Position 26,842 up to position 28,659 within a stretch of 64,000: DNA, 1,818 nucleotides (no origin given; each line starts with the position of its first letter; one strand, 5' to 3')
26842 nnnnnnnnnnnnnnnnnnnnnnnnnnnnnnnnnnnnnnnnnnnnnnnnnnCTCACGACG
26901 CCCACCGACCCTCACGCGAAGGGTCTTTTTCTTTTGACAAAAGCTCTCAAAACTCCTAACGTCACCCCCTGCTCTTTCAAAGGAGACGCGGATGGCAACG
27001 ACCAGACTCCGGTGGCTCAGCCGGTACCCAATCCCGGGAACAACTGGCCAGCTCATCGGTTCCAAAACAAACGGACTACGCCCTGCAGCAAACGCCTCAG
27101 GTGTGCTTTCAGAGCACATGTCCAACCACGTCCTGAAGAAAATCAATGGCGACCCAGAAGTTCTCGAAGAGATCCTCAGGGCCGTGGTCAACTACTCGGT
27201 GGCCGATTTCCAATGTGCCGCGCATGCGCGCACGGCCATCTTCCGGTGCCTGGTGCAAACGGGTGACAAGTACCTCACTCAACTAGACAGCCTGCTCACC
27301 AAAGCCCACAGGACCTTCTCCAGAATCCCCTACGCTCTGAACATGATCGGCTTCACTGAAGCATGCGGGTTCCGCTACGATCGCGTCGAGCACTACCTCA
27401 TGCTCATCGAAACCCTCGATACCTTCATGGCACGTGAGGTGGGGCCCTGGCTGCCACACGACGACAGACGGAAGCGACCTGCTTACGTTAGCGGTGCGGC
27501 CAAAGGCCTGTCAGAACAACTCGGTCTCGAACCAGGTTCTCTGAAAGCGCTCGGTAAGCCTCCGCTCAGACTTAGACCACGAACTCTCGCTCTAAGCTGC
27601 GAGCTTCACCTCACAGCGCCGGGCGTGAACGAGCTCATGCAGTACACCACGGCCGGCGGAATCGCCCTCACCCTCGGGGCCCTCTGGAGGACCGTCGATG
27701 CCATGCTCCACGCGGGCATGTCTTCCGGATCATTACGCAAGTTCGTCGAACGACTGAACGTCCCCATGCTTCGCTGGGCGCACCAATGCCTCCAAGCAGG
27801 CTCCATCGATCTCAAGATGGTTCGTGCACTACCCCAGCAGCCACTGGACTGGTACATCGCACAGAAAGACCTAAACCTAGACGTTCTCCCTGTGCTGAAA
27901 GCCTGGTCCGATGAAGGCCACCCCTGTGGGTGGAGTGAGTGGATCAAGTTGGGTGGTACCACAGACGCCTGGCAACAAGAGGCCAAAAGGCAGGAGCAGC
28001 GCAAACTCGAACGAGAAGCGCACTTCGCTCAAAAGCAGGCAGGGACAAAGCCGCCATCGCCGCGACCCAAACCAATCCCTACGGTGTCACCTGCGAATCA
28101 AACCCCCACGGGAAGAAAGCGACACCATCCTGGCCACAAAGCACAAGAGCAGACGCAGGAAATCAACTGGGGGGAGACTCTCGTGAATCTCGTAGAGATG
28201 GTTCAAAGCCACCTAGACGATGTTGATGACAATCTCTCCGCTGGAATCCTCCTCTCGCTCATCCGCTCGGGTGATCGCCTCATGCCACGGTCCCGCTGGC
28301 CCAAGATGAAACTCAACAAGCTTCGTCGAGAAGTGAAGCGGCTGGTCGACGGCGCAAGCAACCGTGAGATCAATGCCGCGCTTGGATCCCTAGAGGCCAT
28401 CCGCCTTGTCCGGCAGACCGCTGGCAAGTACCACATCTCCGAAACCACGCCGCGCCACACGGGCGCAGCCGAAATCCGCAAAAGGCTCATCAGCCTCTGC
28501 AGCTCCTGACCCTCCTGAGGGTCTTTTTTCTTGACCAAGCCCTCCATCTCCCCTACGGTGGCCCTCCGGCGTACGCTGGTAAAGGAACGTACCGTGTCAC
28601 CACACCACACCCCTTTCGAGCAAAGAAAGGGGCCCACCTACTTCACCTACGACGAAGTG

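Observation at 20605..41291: The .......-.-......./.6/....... module is a dispersed repeat family attached to GC-rich genes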

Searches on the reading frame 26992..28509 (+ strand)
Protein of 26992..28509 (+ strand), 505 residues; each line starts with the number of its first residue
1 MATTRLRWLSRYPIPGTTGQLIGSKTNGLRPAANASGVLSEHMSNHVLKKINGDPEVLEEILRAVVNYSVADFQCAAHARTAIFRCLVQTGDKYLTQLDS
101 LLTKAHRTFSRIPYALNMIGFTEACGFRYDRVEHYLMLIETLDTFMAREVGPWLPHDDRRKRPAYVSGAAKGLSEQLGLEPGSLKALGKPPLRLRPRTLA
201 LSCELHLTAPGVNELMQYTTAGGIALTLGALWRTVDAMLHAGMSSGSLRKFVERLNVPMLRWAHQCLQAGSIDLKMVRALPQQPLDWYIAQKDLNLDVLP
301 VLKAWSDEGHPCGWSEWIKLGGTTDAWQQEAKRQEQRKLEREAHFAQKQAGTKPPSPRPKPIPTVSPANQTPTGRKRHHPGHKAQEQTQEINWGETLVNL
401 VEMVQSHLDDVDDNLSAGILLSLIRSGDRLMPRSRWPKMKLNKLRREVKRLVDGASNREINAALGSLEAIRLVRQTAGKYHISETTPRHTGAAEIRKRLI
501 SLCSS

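Call 11: search_protein_families(library=pfam, proteins=[window:26992-28509:+], max_evalue=0.01)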
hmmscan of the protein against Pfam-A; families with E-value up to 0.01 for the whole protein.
window:26992-28509:+ (505 aa): 0 families

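Call 13: find_encoding_contigs(protein=window:26992-28509:+, flank=10000, max_places=6)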
Protein window:26992-28509:+ (505 aa): 1 contig read that carries it; 1 place shown.
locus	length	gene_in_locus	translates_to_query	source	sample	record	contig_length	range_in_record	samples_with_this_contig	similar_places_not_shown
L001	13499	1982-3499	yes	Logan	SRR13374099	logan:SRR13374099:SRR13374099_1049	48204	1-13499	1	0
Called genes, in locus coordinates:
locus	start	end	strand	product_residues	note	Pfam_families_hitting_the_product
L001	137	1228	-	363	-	PF00438:S-AdoMet_synt_N, PF02772:S-AdoMet_synt_M, PF02773:S-AdoMet_synt_C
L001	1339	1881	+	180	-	-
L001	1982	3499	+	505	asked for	-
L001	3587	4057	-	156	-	-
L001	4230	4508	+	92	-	-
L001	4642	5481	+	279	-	PF01145:Band_7 (weak)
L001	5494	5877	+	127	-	-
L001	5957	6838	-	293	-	PF04116:FA_hydroxylase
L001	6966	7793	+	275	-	PF00459:Inositol_P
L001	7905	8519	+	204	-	PF01726:LexA_DNA_bind, PF13412:HTH_24 (weak), PF13730:HTH_36 (weak), PF00717:Peptidase_S24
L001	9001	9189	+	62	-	-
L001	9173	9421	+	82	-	-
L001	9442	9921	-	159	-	PF00583:Acetyltransf_1, PF13673:Acetyltransf_10 (weak), PF13508:Acetyltransf_7, PF08445:FR47 (weak)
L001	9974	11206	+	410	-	PF00817:IMS, PF21999:IMS_HHH_1, PF11799:IMS_C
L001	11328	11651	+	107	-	-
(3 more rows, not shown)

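Call 40: find_homologous_proteins(query=window:26992-28509:+, max_evalue=0.001)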
Query window:26992-28509:+ (505 aa): 1 proteins with E <= 0.001 among 8000 candidates.
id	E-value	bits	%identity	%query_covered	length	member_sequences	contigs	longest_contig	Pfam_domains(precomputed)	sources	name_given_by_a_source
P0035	0.0e+0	1160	100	100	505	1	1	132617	-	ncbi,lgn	-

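Call 42: find_encoding_contigs(protein=P0043, flank=10000, max_places=8)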
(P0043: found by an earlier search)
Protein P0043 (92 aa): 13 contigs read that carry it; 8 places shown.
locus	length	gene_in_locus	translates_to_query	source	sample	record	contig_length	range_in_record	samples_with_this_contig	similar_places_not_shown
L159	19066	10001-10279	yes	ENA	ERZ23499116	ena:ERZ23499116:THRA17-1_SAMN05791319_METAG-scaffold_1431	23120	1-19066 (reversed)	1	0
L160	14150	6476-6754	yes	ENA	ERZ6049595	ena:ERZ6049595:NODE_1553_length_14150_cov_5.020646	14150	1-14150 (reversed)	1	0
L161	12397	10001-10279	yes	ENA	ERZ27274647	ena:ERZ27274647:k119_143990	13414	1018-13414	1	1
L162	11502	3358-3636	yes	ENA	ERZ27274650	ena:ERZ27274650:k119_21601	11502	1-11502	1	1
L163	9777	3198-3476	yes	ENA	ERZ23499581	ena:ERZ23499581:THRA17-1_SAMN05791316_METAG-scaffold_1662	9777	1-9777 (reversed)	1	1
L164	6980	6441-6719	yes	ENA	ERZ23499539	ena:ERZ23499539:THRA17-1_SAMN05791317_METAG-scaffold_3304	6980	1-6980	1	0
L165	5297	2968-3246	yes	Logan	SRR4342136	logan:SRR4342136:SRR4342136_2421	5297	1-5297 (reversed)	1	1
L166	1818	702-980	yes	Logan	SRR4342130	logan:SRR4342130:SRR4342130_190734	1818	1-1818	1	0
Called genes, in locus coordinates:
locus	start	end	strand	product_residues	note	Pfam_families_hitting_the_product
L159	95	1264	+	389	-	-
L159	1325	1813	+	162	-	-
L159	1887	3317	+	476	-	-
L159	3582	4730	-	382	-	PF13200:DUF4015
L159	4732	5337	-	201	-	PF00160:Pro_isomerase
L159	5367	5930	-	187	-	PF07382:HC2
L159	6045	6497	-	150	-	-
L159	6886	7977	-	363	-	PF00438:S-AdoMet_synt_N, PF02772:S-AdoMet_synt_M, PF02773:S-AdoMet_synt_C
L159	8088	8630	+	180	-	-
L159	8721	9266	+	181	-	-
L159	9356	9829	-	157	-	-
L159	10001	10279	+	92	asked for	-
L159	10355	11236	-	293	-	PF04116:FA_hydroxylase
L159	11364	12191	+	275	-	PF00459:Inositol_P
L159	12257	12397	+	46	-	-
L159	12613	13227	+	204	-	PF01726:LexA_DNA_bind, PF13412:HTH_24 (weak), PF13730:HTH_36 (weak), PF00717:Peptidase_S24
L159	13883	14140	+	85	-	-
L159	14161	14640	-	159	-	PF00583:Acetyltransf_1, PF13508:Acetyltransf_7, PF08445:FR47 (weak), PF13673:Acetyltransf_10 (weak)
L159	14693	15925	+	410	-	PF00817:IMS, PF21999:IMS_HHH_1, PF11799:IMS_C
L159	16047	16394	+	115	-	-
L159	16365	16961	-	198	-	PF13489:Methyltransf_23, PF13649:Methyltransf_25, PF13847:Methyltransf_31, PF08241:Methyltransf_11, PF08242:Methyltransf_12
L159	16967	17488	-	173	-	-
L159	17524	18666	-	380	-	PF00390:malic, PF03949:Malic_M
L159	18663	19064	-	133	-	?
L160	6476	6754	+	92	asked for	-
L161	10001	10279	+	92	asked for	-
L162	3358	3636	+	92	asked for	-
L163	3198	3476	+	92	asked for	-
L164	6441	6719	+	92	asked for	-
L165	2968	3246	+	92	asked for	-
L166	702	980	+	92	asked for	-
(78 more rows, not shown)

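Call 59: find_encoding_contigs(protein=P0044, flank=10000, max_places=3)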
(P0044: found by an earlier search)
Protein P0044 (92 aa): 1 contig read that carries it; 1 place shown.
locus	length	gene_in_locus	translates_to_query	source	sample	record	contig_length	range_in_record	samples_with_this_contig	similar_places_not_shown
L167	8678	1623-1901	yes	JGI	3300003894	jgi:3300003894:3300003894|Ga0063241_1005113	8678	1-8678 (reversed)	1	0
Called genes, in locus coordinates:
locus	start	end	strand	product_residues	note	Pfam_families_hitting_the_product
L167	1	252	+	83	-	?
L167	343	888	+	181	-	-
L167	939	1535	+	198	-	-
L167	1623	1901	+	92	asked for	-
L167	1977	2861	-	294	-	PF04116:FA_hydroxylase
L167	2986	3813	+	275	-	PF00459:Inositol_P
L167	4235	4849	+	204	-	PF01726:LexA_DNA_bind, PF13412:HTH_24 (weak), PF13730:HTH_36 (weak), PF00717:Peptidase_S24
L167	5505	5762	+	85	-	-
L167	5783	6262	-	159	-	PF00583:Acetyltransf_1, PF13508:Acetyltransf_7, PF08445:FR47 (weak), PF13673:Acetyltransf_10 (weak)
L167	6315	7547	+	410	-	PF00817:IMS, PF21999:IMS_HHH_1, PF11799:IMS_C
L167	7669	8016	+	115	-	-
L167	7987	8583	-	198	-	PF13489:Methyltransf_23, PF13649:Methyltransf_25, PF13847:Methyltransf_31, PF08241:Methyltransf_11, PF08242:Methyltransf_12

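Call 60: find_encoding_contigs(protein=P0041, flank=10000, max_places=3)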
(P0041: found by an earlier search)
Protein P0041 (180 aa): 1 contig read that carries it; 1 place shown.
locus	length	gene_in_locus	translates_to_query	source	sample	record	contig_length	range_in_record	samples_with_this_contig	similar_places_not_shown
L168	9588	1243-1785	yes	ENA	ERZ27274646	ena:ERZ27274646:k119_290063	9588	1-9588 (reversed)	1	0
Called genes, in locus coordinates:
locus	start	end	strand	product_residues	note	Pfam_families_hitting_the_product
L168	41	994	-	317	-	PF02772:S-AdoMet_synt_M, PF02773:S-AdoMet_synt_C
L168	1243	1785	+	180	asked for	-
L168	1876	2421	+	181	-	-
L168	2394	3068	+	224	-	-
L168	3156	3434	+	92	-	-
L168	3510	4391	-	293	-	PF04116:FA_hydroxylase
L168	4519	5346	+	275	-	PF00459:Inositol_P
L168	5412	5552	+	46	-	-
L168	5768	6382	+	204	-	PF01726:LexA_DNA_bind, PF13412:HTH_24 (weak), PF13730:HTH_36 (weak), PF00717:Peptidase_S24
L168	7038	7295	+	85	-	-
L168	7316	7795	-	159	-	PF00583:Acetyltransf_1, PF13508:Acetyltransf_7, PF08445:FR47 (weak), PF13673:Acetyltransf_10 (weak)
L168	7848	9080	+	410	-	PF00817:IMS, PF21999:IMS_HHH_1, PF11799:IMS_C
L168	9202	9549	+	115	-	-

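Call 72: search_protein_families(library=phrogs, proteins=[window:26992-28509:+], max_evalue=0.01)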
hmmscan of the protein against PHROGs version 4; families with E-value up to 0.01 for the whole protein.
window:26992-28509:+ (505 aa): 0 families

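Call 73: search_protein_families(library=padloc, proteins=[window:26992-28509:+], max_evalue=0.01)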
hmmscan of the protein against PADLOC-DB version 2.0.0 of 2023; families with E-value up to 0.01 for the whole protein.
window:26992-28509:+ (505 aa): 0 families

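Call 74: search_protein_families(library=ncbifam, proteins=[window:26992-28509:+], max_evalue=0.01)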
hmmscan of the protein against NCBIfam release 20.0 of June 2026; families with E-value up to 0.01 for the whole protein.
window:26992-28509:+ (505 aa): 0 families

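Call 82: search_protein_representatives(protein=window:26992-28509:+)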
Query: 505 residues. Proteins with E-value up to 0.001 (for the whole library): 20; up to 1e-10: 9; up to 1e-30: 4. The best 20 are listed.
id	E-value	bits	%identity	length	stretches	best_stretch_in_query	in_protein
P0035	0.0e+00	1159.5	100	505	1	1-505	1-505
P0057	6.9e-35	137.1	34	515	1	220-504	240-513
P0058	2.4e-34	135.3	31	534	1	223-504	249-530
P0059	7.4e-34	133.7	32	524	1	236-503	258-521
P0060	5.1e-27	111.2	28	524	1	195-504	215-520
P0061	6.0e-17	78.0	30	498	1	199-493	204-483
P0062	2.0e-14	69.6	27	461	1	199-499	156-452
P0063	9.0e-12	60.9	26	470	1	197-503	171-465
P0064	6.3e-11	58.1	30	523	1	301-498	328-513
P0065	1.5e-09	53.6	28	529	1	190-491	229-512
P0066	3.5e-09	52.3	28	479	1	216-502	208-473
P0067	6.4e-09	51.5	24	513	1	195-486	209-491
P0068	2.3e-07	46.3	31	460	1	366-503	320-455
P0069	2.9e-07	46.0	27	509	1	298-499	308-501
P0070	5.8e-07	45.0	26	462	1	111-491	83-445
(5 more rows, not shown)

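Call 85: list_cluster_members(proteins=[P0057, P0058, P0059, P0060, P0061, P0062, P0063, P0068, P0070])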
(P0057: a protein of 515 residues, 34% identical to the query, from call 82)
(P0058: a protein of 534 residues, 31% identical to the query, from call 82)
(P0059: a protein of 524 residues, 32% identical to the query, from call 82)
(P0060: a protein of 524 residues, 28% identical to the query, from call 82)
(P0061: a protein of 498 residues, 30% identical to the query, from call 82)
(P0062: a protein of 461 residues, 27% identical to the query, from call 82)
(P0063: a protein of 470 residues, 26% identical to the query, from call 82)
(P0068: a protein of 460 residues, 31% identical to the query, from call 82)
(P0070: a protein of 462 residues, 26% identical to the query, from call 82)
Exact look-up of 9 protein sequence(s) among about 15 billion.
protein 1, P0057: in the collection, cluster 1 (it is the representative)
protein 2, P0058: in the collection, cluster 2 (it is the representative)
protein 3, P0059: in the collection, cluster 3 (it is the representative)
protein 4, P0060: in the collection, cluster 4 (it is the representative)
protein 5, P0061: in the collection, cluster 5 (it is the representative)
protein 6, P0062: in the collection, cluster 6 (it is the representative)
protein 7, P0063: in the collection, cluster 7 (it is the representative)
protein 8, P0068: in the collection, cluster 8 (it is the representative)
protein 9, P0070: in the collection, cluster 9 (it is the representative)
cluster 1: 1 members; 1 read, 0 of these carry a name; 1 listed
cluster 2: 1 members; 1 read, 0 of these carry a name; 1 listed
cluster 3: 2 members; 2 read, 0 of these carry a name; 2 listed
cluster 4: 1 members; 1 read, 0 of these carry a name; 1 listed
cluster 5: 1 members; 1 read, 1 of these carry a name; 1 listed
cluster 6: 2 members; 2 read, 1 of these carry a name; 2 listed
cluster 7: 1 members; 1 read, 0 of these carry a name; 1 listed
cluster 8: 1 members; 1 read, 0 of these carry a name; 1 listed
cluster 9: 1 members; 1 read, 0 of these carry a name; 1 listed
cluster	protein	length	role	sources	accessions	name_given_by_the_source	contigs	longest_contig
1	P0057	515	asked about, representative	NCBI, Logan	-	-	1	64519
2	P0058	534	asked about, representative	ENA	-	-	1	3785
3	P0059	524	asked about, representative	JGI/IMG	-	-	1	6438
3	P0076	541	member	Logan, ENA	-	-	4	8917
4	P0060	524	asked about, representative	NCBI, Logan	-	-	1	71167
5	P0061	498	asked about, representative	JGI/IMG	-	hypothetical protein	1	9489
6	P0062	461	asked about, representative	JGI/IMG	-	-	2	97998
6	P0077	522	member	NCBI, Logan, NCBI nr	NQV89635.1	MAG: hypothetical protein HQ488_04905 [Parcubacteria group bacterium] | hypothetical protein [Parcubacteria group bacterium]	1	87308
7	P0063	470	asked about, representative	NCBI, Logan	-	-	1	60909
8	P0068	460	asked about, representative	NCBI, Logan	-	-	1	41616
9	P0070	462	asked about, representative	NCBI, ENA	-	-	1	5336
